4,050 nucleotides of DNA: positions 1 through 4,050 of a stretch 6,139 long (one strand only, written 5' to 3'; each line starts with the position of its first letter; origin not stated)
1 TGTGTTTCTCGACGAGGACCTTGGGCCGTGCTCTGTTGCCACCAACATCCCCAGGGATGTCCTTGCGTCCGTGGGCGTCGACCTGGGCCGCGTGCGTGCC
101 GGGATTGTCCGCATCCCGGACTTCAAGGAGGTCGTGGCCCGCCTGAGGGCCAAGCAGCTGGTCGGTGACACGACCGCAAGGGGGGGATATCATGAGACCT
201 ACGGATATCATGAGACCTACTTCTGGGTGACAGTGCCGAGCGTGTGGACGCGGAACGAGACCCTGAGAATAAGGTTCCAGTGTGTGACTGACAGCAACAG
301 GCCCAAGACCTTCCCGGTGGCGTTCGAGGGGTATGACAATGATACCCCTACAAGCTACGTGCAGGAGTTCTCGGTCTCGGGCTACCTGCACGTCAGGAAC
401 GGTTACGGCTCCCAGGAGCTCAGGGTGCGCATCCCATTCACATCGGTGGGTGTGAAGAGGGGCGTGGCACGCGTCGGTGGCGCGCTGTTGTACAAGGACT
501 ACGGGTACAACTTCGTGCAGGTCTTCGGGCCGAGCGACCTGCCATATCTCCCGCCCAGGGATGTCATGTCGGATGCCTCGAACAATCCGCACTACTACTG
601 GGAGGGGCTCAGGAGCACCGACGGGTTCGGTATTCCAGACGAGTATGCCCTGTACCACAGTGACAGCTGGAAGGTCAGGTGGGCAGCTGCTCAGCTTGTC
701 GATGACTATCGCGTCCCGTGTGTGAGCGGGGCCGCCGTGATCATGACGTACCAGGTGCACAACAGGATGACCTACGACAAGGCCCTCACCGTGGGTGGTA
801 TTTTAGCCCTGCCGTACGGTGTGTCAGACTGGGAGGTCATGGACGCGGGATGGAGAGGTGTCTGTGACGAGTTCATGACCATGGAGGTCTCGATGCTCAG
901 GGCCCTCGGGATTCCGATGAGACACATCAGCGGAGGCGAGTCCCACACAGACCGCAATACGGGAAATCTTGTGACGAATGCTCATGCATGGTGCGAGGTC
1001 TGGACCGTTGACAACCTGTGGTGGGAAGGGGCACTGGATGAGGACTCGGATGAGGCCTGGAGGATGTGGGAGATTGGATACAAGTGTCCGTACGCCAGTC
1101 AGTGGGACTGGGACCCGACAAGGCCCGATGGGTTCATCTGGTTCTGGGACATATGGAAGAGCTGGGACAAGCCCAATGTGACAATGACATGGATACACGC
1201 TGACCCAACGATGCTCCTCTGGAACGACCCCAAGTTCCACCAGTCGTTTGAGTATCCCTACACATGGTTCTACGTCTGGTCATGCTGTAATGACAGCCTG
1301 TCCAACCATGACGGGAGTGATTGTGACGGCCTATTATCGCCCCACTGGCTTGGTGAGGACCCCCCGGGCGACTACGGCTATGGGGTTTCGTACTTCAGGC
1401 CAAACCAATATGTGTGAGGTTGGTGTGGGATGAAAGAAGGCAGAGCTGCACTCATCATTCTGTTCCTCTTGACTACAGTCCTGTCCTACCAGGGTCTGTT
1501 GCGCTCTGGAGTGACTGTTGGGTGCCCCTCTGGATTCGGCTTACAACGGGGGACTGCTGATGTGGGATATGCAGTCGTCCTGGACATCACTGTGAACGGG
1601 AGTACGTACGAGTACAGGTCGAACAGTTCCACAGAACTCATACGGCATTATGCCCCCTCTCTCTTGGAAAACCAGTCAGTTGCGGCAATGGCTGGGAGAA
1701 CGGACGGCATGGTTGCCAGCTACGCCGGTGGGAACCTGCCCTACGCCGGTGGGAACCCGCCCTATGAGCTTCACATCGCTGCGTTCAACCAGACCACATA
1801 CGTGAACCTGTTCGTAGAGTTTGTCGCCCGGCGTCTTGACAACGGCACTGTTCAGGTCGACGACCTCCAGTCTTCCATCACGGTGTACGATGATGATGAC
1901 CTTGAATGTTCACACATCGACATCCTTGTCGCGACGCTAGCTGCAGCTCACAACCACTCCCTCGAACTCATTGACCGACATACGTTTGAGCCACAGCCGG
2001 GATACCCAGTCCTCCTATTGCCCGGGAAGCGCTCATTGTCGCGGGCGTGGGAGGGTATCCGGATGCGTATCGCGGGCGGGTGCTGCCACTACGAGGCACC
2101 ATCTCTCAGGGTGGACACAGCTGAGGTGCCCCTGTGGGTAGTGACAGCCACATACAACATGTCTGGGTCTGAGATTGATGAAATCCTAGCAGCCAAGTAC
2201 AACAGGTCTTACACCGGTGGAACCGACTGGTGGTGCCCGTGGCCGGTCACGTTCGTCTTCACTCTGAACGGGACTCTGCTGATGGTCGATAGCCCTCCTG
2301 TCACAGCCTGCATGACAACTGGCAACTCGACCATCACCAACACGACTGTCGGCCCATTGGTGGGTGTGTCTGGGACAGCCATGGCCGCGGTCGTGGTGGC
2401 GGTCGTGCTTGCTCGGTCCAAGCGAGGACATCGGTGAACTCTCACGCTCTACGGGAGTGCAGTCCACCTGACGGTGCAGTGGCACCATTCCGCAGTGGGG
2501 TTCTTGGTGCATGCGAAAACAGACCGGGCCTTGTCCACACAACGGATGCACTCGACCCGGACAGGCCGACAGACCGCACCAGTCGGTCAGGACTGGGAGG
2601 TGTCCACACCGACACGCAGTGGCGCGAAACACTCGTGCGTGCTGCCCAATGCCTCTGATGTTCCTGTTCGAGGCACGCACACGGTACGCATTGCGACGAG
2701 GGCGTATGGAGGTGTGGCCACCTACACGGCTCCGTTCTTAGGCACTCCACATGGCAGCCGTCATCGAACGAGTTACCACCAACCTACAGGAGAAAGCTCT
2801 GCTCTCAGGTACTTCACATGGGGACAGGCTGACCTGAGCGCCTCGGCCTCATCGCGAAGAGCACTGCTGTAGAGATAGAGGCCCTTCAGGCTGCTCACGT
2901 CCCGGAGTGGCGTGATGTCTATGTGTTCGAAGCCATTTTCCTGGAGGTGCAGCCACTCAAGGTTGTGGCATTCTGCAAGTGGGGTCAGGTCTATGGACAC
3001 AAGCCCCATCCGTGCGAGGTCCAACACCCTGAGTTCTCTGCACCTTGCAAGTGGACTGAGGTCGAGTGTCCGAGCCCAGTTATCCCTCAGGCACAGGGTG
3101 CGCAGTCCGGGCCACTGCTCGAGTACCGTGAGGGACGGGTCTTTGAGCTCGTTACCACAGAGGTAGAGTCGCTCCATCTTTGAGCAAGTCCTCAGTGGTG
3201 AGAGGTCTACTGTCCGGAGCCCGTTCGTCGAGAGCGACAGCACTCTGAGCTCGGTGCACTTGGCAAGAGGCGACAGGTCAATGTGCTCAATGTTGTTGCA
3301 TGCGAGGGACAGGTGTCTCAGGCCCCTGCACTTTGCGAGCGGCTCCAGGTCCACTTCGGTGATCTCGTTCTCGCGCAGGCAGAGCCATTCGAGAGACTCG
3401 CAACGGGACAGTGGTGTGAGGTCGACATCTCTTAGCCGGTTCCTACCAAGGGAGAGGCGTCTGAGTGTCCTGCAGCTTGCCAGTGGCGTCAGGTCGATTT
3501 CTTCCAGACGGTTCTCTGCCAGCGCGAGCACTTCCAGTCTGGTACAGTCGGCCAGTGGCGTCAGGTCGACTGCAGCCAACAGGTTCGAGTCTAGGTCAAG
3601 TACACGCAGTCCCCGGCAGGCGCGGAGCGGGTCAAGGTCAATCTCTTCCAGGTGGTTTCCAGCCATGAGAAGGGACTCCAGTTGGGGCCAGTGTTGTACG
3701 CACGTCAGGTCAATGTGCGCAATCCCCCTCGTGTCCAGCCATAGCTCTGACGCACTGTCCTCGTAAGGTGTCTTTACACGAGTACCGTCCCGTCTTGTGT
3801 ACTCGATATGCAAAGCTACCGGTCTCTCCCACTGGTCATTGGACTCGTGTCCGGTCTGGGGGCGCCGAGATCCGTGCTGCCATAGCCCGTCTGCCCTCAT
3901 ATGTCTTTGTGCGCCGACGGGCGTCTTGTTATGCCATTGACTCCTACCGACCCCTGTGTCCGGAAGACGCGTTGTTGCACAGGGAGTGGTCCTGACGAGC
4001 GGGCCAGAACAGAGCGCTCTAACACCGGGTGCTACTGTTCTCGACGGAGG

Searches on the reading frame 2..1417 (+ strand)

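Call 6: search_protein_families(library=pfam, proteins=[window:2-1417:+], max_evalue=0.01)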
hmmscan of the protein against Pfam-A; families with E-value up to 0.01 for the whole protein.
window:2-1417:+ (471 aa): 1 family
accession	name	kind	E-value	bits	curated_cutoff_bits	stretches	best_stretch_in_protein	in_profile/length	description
PF01841.26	Transglut_core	-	1.5e-10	41.7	23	1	247-341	20-104/108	Transglutaminase-like superfamily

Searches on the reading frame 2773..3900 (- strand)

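Call 6: search_protein_families(library=pfam, proteins=[window:2773-3900:-], max_evalue=0.01)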
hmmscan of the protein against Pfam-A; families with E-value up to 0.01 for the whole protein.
window:2773-3900:- (375 aa): 9 families
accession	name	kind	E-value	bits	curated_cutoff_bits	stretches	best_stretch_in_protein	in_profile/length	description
PF13855.12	LRR_8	-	7e-44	147.9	27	8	144-204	1-61/61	Leucine rich repeat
PF12799.13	LRR_4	-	8.6e-32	108.9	27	3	169-205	2-37/44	Leucine Rich repeats (2 copies)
PF00560.39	LRR_1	-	1.1e-12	45.9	20.6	0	194-215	2-23/23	Leucine Rich Repeat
PF14580.12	LRR_9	-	7.6e-11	42.3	30.5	1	103-182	49-127/175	Leucine-rich repeat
PF23952.1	LRR_EndoS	-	5.9e-06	26.9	27.9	0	202-233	45-75/116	Endo-beta-N-acetylglucosaminidase EndoS LRR domain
PF23598.1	LRR_14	-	2.3e-05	23.8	40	0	185-227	15-58/353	Leucine-rich repeat region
PF13516.12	LRR_6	-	4.1e-05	23.8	23.4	0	143-164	2-23/24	Leucine Rich repeat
PF24758.1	LRR_At5g56370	-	4.2e-05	23.7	27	0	164-233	33-105/227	FBD-associated F-box protein At5g56370, LRR repeats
PF13306.12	LRR_5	-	0.00074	19.9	27.7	0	165-248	31-109/127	BspA type Leucine rich repeat region (6 copies)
